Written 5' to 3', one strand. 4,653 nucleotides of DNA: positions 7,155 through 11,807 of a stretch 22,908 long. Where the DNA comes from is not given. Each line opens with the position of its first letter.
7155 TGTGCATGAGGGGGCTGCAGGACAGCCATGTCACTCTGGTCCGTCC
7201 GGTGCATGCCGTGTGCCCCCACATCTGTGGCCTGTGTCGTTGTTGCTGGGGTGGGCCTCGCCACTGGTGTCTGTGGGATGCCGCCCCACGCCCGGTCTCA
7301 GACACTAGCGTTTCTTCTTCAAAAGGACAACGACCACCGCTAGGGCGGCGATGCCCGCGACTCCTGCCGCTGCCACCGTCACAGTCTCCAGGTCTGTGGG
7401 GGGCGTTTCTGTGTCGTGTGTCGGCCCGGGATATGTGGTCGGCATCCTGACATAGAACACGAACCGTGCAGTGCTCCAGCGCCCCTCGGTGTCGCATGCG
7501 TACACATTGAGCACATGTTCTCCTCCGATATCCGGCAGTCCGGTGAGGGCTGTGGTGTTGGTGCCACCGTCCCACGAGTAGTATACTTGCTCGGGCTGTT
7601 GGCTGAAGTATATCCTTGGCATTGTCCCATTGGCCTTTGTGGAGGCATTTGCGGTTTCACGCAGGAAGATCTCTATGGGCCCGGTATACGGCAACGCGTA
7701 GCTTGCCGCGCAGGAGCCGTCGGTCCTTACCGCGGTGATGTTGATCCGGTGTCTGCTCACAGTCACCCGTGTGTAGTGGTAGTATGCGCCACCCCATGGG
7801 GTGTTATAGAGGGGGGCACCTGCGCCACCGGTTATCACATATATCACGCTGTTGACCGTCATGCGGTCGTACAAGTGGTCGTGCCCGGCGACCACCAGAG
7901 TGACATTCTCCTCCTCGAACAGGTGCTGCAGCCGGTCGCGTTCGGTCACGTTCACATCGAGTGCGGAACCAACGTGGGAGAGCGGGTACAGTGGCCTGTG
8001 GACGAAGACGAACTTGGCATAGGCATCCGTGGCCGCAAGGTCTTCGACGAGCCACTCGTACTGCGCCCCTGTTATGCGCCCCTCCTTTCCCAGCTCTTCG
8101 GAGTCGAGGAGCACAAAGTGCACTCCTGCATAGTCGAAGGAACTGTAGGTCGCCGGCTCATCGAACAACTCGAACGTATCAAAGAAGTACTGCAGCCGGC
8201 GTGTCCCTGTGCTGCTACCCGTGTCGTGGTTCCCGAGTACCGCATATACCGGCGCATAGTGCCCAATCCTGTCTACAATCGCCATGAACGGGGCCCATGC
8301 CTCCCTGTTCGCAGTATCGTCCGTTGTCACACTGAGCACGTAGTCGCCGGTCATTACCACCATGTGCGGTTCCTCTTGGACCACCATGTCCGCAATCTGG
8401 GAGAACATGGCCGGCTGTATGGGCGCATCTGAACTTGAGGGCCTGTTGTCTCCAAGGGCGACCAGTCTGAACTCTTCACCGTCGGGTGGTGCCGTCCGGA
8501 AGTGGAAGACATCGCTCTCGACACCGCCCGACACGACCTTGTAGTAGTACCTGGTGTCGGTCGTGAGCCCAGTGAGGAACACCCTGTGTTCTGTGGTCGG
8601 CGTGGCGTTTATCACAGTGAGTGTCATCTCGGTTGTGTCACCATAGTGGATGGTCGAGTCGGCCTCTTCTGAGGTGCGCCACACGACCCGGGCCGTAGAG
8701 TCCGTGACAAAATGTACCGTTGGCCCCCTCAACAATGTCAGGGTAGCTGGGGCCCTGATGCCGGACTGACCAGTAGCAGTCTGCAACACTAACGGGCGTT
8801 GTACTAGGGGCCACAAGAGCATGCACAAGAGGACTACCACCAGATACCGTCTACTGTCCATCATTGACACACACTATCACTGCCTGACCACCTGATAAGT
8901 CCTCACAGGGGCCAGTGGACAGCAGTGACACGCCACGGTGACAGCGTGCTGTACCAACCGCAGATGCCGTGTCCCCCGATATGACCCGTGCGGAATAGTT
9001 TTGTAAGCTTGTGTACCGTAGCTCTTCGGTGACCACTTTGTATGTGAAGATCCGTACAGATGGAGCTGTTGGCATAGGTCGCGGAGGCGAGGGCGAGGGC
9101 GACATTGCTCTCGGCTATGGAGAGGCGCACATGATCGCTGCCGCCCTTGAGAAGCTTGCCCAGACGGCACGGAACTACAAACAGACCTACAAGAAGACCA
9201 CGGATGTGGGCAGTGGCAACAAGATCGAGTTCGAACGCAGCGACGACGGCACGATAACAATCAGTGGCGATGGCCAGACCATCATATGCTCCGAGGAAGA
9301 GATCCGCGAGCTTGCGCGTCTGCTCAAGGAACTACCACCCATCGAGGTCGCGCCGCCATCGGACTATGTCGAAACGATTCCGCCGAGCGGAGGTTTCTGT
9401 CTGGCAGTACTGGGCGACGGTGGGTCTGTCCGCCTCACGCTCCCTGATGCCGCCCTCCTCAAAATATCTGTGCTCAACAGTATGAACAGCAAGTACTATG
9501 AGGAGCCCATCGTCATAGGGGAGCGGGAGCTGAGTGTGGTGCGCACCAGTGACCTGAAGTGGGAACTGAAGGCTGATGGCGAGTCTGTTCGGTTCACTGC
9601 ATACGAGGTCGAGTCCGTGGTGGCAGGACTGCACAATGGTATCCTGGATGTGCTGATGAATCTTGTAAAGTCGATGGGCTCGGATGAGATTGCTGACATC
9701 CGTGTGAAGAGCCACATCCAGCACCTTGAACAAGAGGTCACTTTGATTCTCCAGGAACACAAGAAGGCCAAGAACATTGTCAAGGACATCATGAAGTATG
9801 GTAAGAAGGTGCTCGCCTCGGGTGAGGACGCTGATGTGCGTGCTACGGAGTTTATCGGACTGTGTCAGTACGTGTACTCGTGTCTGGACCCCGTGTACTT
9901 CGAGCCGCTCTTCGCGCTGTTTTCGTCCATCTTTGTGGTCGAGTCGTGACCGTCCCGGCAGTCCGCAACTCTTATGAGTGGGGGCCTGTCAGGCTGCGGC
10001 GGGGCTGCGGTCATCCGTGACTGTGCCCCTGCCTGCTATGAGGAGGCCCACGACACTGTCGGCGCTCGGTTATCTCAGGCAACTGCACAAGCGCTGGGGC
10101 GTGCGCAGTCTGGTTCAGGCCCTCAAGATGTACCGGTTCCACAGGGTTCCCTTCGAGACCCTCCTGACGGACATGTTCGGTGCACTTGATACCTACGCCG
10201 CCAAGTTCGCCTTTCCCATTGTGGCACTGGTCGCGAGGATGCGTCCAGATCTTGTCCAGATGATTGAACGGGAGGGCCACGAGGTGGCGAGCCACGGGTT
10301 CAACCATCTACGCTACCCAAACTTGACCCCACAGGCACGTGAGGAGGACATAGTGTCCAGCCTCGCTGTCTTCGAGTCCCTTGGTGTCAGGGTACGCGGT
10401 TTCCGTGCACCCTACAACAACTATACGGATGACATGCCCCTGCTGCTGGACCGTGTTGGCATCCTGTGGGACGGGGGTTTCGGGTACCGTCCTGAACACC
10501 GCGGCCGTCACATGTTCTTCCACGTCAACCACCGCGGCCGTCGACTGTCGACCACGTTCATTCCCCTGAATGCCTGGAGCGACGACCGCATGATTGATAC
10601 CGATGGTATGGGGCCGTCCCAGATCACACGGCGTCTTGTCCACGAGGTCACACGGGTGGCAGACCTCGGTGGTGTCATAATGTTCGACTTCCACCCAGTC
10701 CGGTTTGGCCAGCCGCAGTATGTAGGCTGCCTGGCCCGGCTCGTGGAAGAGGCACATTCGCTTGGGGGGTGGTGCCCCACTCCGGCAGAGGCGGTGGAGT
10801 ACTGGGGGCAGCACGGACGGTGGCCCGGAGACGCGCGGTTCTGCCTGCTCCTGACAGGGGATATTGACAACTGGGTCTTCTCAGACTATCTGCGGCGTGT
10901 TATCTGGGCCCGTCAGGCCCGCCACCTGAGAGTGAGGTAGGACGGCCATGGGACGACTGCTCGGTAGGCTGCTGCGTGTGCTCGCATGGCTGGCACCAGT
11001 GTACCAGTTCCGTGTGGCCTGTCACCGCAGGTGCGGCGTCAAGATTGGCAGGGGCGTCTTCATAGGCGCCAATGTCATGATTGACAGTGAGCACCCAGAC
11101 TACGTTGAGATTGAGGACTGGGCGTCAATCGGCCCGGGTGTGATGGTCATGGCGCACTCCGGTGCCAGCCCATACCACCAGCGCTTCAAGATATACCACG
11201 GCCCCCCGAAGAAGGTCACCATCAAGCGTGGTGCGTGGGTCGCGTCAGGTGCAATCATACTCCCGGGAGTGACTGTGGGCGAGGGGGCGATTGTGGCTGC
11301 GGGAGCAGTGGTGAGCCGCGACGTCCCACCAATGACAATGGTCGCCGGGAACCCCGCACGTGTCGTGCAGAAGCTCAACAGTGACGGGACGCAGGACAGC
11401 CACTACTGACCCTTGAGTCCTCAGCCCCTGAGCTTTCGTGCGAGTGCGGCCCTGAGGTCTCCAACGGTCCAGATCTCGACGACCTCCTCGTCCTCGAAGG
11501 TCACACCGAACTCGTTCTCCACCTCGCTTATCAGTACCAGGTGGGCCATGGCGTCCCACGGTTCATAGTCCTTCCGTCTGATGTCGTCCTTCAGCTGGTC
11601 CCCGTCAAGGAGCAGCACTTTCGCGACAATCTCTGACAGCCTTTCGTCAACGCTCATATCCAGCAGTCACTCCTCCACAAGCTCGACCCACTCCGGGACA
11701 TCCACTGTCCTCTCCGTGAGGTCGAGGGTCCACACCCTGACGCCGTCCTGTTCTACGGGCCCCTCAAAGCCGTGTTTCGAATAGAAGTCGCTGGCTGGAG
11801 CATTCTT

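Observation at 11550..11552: The ACP lacks its attachment serine: WDAMAH, Ala36 (GCC), next to an intact-looking PPTase and FkbH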

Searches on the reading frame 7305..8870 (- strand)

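Call 3: search_protein_families(library=pfam, proteins=[window:7305-8870:-], max_evalue=0.01)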
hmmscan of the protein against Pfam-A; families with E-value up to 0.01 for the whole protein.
window:7305-8870:- (521 aa): 5 families
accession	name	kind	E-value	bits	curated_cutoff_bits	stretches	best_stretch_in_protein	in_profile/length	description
PF00149.33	Metallophos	-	2.3e-14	54.7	21.5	1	154-333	16-190/191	Calcineurin-like phosphoesterase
PF16656.11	Pur_ac_phosph_N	-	5.2e-10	40.2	30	1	57-126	12-93/93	Purple acid Phosphatase, N-terminal domain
PF12850.12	Metallophos_2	-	3.9e-07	30.6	27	1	159-358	19-143/154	Calcineurin-like phosphoesterase superfamily domain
PF16655.11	PhoD_N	-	0.00063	20.7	30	1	58-126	26-90/90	PhoD-like phosphatase, N-terminal domain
PF25077.1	DUF7800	-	0.0011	19.5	27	1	45-113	3-70/89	Domain of unknown function (DUF7800)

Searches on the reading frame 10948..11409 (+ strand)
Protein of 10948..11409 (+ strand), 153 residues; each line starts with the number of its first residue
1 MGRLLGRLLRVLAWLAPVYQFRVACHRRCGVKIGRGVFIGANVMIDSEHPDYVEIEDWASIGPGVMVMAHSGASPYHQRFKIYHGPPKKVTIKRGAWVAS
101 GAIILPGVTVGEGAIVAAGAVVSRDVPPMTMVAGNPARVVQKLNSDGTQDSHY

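Call 3: search_protein_families(library=pfam, proteins=[window:10948-11409:+], max_evalue=0.01)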
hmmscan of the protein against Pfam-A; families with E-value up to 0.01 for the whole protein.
window:10948-11409:+ (153 aa): 3 families
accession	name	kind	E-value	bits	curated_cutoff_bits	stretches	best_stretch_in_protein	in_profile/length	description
PF00132.30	Hexapep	-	4.3e-15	55.1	27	2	90-123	2-35/36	Bacterial transferase hexapeptide (six repeats)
PF14602.12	Hexapep_2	-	9.8e-07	28.8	27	1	101-123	13-33/34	Hexapeptide repeat of succinyl-transferase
PF25084.1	LbH_EIF2B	-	0.00046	20.6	54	0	89-126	61-97/105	EIF2B subunit epsilon LbH domain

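Call 24: search_protein_families(library=ncbifam, proteins=[window:10948-11409:+], max_evalue=0.001)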
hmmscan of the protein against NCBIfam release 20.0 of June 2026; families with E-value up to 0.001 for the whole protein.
window:10948-11409:+ (153 aa): 42 families (the best 25 are shown)
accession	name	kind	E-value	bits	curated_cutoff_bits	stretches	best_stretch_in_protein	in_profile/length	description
NF007797.0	PRK10502.1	subfamily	6e-19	68.4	192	2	79-142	118-178/183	WcaF family extracellular polysaccharide biosynthesis acetyltransferase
TIGR03308.1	phn_thr-fam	hypoth_equivalog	1.5e-18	67.4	201.65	1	88-142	107-161/204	phosphonate metabolim protein, transferase hexapeptide repeat family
NF058585.1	HptprglPActTf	PfamEq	3.2e-17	62.6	300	1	13-145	37-162/172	heptaprenylglyceryl phosphate O-acetyltransferase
TIGR03570.1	NeuD_NnaD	subfamily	6.3e-17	61.8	160.8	1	89-138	153-202/202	NeuD/PglB/VioB family sugar acetyltransferase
NF007499.0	PRK10092.1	equivalog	2.6e-15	56.7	314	1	86-143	126-183/183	maltose O-acetyltransferase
NF007240.0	PRK09677.1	equivalog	1.2e-14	54.2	243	1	88-146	129-187/192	putative lipopolysaccharide biosynthesis O-acetyl transferase WbbJ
NF007076.0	PRK09527.1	equivalog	1.5e-14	53.9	347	1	13-146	62-188/203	galactoside O-acetyltransferase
TIGR03532.1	DapD_Ac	equivalog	2.6e-14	53.4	231.75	1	87-146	158-217/231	2,3,4,5-tetrahydropyridine-2,6-dicarboxylate N-acetyltransferase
NF041874.1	EPS_EpsC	equivalog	3.7e-14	52.8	150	1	24-142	55-166/168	serine O-acetyltransferase EpsC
NF000311.1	Vat_ABCDEFH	equivalog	4.5e-14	52.5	300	1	91-146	112-167/201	Vat family streptogramin A O-acetyltransferase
NF000490.1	chloram_CatB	equivalog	1.2e-13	50.9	350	1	89-146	110-167/210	type B chloramphenicol O-acetyltransferase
NF033468.1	stregram_VatI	exception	3.5e-13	49.8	415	1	93-145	116-168/208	streptogramin A O-acetyltransferase Vat(I)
NF050158.1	CarbAnhydGPos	equivalog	6.2e-13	48.8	250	1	90-150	88-150/172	gamma carbonic anhydrase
NF038307.1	EPS_acetyl_HpsU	equivalog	1.1e-12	47.9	305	1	88-140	123-175/178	hormogonium polysaccharide biosynthesis acetyltransferase HpsU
NF000101.1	stregram_VatA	exception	2.6e-12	46.8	450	1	90-149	119-178/219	streptogramin A O-acetyltransferase Vat(A)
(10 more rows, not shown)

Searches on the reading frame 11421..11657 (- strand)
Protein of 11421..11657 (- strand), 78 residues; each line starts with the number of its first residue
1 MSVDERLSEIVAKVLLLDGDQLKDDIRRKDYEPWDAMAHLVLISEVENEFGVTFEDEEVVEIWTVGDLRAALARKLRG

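Call 3: search_protein_families(library=pfam, proteins=[window:11421-11657:-], max_evalue=0.01)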
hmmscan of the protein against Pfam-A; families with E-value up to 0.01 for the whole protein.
window:11421-11657:- (78 aa): 1 family
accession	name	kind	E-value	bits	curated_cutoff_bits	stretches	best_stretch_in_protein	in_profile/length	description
PF00550.31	PP-binding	-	0.00013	22.6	20.8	1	5-71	1-66/67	Phosphopantetheine attachment site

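Call 5: find_homologous_proteins(query=window:11421-11657:-, max_evalue=0.001)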
Query window:11421-11657:- (78 aa): 16 proteins with E <= 0.001 among 16 candidates. Only proteins of 42 to 137 residues were searched: fused or split forms outside these lengths cannot appear, so this answer is no evidence that the protein stands alone or is whole; lengths 'longer' or 'shorter' looks for them.
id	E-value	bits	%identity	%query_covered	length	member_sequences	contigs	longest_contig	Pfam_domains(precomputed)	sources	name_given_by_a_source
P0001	1.5e-42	160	100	100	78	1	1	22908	-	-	-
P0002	1.1e-31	126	79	96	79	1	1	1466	PF00550.32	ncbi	-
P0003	2.0e-29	118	74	95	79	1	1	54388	-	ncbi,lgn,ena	-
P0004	3.1e-29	118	74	95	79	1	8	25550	-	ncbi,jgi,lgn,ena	ncbi:MAG: acyl carrier protein [Candidatus Thorarchaeota archaeon]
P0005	6.1e-29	117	74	95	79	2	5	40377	-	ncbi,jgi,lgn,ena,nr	ncbi:MAG: acyl carrier protein [Candidatus Thorarchaeota archaeon]|nr:MAG: acyl carrier protein [Can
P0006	3.2e-28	115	74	94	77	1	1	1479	-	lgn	-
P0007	1.3e-27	113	73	94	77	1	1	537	-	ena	-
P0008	1.9e-27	112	68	95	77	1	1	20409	PF00550.32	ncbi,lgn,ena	-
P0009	2.1e-27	112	73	94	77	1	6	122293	-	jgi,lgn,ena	-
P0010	1.0e-26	110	64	96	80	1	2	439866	PF00550.32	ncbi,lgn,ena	-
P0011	1.1e-26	110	67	96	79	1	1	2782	-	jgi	-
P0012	1.1e-26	110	73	94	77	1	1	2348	-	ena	-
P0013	2.6e-26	108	69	96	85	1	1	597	-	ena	-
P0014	4.2e-26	108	65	95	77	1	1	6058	-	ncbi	ncbi:MAG: acyl carrier protein [Candidatus Thorarchaeota archaeon]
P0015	1.2e-25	106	70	94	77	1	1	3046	-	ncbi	-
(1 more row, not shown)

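Call 21: search_protein_representatives(alignment_id=A1)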
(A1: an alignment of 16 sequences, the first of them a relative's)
Query: 16 sequences, 77 profile positions. Proteins with E-value up to 0.001 (for the whole library): 3878; up to 1e-10: 85; up to 1e-30: 1. The best 150 are listed.
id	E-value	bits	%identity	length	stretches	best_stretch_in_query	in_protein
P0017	3.4e-146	491.6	-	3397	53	10-53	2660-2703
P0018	1.2e-22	95.8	-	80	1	1-74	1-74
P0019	3.0e-22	94.5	-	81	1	3-74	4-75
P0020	1.1e-21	92.6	-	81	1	1-74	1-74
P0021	1.1e-19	86.3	-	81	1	3-74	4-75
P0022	4.5e-19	84.3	-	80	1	3-73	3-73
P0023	2.1e-18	82.2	-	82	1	1-74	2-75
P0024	9.3e-18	80.1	-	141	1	1-69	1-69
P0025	2.1e-17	79.0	-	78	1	4-74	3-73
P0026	2.3e-17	78.8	-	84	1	4-77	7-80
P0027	5.9e-17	77.5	-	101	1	3-77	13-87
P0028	6.5e-17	77.4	-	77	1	5-76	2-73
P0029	1.6e-16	76.1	-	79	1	1-73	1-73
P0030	2.3e-16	75.6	-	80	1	1-74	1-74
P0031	4.2e-15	71.6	-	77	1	1-75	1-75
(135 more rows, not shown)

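Call 24: search_protein_families(library=ncbifam, proteins=[window:11421-11657:-], max_evalue=0.001)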
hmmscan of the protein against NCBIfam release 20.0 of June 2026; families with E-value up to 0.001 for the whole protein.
window:11421-11657:- (78 aa): 6 families
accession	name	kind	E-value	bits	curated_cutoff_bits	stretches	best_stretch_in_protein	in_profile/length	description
NF004533.0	PRK05883.1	equivalog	7.9e-08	32.1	72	1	2-77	23-98/100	acyl carrier protein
NF002148.0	PRK00982.1-2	subfamily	8.1e-07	28.8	71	1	2-72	4-74/79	acyl carrier protein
NF002150.0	PRK00982.1-4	subfamily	6.2e-06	26.4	66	1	4-69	7-72/80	acyl carrier protein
TIGR00517.1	acyl_carrier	equivalog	0.00026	20.8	70.45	1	3-67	4-68/77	acyl carrier protein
NF002151.0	PRK00982.1-5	equivalog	0.00032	20.7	92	1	3-67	4-68/78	acyl carrier protein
NF002147.0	PRK00982.1-1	equivalog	0.00041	20.1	84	1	6-68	11-73/83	acyl carrier protein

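Call 30: find_related_loci(query=A1, collection=metagenome_contigs, flank=3000)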
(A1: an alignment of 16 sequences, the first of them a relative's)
Query A1 (78 aa) in metagenome_contigs; peptide patterns used: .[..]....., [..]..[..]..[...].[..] (x = any residue, [..] = any of these).
162 stretches matched a pattern; 29 encode a relative of the query (tblastn E <= 1e-3); 29 distinct loci.
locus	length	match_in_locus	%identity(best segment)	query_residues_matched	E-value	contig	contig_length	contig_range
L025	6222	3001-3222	74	3-76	7e-34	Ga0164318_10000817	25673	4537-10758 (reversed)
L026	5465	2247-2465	73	4-76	1e-32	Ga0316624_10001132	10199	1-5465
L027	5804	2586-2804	73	4-76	1e-32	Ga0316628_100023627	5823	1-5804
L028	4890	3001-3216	68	5-76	4e-32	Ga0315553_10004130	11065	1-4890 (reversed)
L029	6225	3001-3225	61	2-76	8e-31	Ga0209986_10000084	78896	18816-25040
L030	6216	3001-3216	64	4-75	7e-30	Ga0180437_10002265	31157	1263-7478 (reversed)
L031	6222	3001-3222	58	3-76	2e-28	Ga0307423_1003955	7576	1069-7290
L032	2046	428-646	64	3-75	1e-21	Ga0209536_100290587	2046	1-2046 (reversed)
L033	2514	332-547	63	4-75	1e-20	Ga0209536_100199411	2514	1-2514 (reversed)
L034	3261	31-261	57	2-78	3e-20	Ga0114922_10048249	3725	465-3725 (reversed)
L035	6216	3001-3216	58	4-75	2e-19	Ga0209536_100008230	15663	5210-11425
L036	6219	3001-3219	56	4-76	2e-18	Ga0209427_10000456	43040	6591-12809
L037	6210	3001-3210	57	4-73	4e-18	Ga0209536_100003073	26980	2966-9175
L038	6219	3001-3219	56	4-76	2e-17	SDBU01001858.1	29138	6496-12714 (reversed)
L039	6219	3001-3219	58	4-76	2e-17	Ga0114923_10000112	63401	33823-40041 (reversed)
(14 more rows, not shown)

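Call 31: find_related_loci(query=A1, collection=genome_contigs, flank=3000)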
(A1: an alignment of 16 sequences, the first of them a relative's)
Query A1 (78 aa) in genome_contigs; peptide patterns used: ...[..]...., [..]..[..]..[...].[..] (x = any residue, [..] = any of these).
115 stretches matched a pattern; 34 encode a relative of the query (tblastn E <= 1e-3); 34 distinct loci.
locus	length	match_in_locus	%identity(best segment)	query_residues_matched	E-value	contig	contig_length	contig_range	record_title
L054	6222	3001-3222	74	3-76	1e-33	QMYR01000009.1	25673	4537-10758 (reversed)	MAG: Candidatus Thorarchaeota archaeon isolate B65_G9 B65_Guay9_scaffold_00817, whole genome shotgun sequence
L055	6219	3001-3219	68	4-76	1e-32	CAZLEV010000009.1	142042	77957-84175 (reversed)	MAG TPA_asm: uncultured archaeon isolate binchicken_co379_69 genome assembly, contig: NODE_81_length_142042_cov_15.34467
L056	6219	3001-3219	68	4-76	5e-32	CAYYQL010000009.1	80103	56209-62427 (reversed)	MAG TPA_asm: uncultured archaeon isolate SRP141376_co1_28 genome assembly, contig: NODE_790_length_80103_cov_91.712410, 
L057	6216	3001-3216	68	5-76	6e-32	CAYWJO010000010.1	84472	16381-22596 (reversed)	MAG TPA_asm: uncultured archaeon isolate SRP214966_co7_247 genome assembly, contig: NODE_92_length_84472_cov_6.832439, w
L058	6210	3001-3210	69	3-72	2e-31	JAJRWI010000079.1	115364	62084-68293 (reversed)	MAG: archaeon isolate Dive96_bin2.169 k141_4865012, whole genome shotgun sequence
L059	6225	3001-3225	64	3-77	1e-31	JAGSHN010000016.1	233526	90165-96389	MAG: Candidatus Thorarchaeota archaeon isolate A361 k151_817633, whole genome shotgun sequence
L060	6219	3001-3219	73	4-76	3e-31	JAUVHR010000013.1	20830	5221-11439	MAG: Candidatus Thorarchaeota archaeon isolate CSMAG_407 CSMAG_407_k141_271109_length_20830_cov_7.0000, whole genome sho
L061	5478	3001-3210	64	7-76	5e-31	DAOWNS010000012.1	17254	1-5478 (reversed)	MAG TPA_asm: Candidatus Thorarchaeota archaeon isolate CSMAG_3034 CSMAG_3034_k141_1652663_length_17254_cov_118.2413, who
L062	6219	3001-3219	63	4-76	7e-31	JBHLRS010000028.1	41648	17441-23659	MAG: Candidatus Thorarchaeota archaeon isolate TM1S.264 TM1S.264@1135, whole genome shotgun sequence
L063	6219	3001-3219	66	4-76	1e-30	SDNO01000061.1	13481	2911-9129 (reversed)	MAG: Candidatus Thorarchaeota archaeon isolate TEKIR_12S Tekir-sed17-11892, whole genome shotgun sequence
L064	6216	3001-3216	64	4-75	2e-30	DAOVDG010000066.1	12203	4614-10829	MAG TPA_asm: Candidatus Thorarchaeota archaeon isolate CSMAG_1051 CSMAG_1051_k141_5030530_length_12203_cov_58.8942, whol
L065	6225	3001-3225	60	4-78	4e-30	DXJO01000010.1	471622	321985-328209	MAG TPA_asm: Candidatus Thorarchaeota archaeon isolate MAG_9 k127_45482, whole genome shotgun sequence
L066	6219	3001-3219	67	4-76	1e-29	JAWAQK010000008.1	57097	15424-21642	MAG: Candidatus Thorarchaeota archaeon isolate SZTDM-2_201709_bins_98 SZTDM-2_201709_bins_98_scaffold_8, whole genome sh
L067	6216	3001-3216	63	7-78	3e-29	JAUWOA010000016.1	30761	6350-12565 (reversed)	MAG: Candidatus Thorarchaeota archaeon isolate CSMAG_2438 CSMAG_2438_k141_683678_length_30761_cov_85.8779, whole genome 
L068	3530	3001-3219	62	4-76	3e-29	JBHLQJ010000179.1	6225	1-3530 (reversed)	MAG: Candidatus Thorarchaeota archaeon isolate LCG1B.521 LCG1B.521@91381, whole genome shotgun sequence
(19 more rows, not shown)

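Call 33: search_solved_structures(query=A1, max_evalue=0.001, show_alignments=3)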
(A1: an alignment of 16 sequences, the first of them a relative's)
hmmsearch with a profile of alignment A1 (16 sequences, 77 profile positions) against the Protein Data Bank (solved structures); distinct sequences matched with E-value up to 0.001: 8.
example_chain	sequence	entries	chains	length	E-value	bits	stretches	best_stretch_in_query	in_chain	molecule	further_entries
2ehs_A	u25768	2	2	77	2.1e-06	30.9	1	4-77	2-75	Acyl carrier protein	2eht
4dxe_H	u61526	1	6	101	6.7e-06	29.2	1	6-73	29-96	Acyl carrier protein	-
2n50_A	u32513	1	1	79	7.6e-06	29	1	5-68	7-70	Acyl carrier protein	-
7e42_A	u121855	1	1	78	2.7e-05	27.3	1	1-77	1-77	Acyl carrier protein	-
2lml_A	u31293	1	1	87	3.5e-05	26.9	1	19-77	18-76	Putative acyl carrier protein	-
6lvt_A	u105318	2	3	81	5.2e-05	26.4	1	5-77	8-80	Acyl carrier protein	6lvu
2n57_A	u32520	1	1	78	7.5e-05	25.9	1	1-73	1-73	Acyl carrier protein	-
1x3o_A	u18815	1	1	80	0.00022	24.4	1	3-76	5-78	acyl carrier protein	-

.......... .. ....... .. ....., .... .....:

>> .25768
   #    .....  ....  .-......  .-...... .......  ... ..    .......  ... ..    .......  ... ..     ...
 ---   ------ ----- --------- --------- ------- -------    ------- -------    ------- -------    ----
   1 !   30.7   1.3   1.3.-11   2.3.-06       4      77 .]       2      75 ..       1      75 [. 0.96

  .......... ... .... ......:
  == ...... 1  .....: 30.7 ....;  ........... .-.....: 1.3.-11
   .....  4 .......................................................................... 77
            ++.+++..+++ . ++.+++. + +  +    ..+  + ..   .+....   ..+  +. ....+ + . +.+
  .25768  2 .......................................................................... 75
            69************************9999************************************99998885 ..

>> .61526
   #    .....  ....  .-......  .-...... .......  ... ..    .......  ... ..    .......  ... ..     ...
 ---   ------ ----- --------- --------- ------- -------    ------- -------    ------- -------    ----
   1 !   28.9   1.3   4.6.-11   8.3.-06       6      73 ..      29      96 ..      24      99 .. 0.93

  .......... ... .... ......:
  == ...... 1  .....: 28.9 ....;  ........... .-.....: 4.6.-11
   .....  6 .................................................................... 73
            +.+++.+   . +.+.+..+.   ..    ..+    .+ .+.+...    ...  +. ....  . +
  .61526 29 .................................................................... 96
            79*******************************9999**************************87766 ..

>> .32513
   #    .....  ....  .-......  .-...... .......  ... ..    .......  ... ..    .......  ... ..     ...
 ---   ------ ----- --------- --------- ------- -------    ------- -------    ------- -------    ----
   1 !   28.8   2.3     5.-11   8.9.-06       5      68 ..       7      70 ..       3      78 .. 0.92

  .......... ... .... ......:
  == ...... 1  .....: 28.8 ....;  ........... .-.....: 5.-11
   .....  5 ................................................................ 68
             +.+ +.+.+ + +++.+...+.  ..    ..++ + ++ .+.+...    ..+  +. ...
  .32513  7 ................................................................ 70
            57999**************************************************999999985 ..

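Call 35: find_encoding_contigs(protein=P0002, flank=3000, max_places=3)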
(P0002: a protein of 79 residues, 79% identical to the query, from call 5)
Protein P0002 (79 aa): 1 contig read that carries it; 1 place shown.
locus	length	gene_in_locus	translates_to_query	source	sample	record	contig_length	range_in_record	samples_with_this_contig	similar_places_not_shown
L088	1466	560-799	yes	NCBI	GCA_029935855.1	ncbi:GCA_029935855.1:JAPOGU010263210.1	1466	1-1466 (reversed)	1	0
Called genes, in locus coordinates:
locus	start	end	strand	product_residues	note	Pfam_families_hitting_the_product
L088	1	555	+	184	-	?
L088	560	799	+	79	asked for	PF00550:PP-binding (weak)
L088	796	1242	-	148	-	PF00132:Hexapep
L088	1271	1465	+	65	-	?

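Call 41: predict_structure(alignment_id=A1)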
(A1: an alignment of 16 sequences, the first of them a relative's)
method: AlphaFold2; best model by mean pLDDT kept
length: 78 residues; sequences in the alignment: 16
mean_pLDDT: 92.1   pTM: 0.81
mean pLDDT of the five models: 92.1, 91.2, 87.2, 86.2, 86.0
residues with pLDDT >= 90: 61; 70-90: 17; 50-70: 0; < 50: 0
segments of 3 or more residues with pLDDT < 50: none
pLDDT, mean of each block of 10 residues (from residue 1): 91 89 87 90 97 95 95 92
secondary structure, 60 per line:
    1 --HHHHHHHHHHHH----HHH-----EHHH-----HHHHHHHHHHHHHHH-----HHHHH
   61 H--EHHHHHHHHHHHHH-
elements in order: H3-14 H36-50 H56-61 H65-77

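Call 42: find_homologous_proteins(query=window:11421-11657:-, lengths=shorter, max_evalue=0.01)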
Query window:11421-11657:-: no candidate shares three 5-residue words with the query. No homologue found. Only proteins of 30 to 41 residues were searched; many short proteins are cut off at a contig's end, so a hit does not show a split gene.
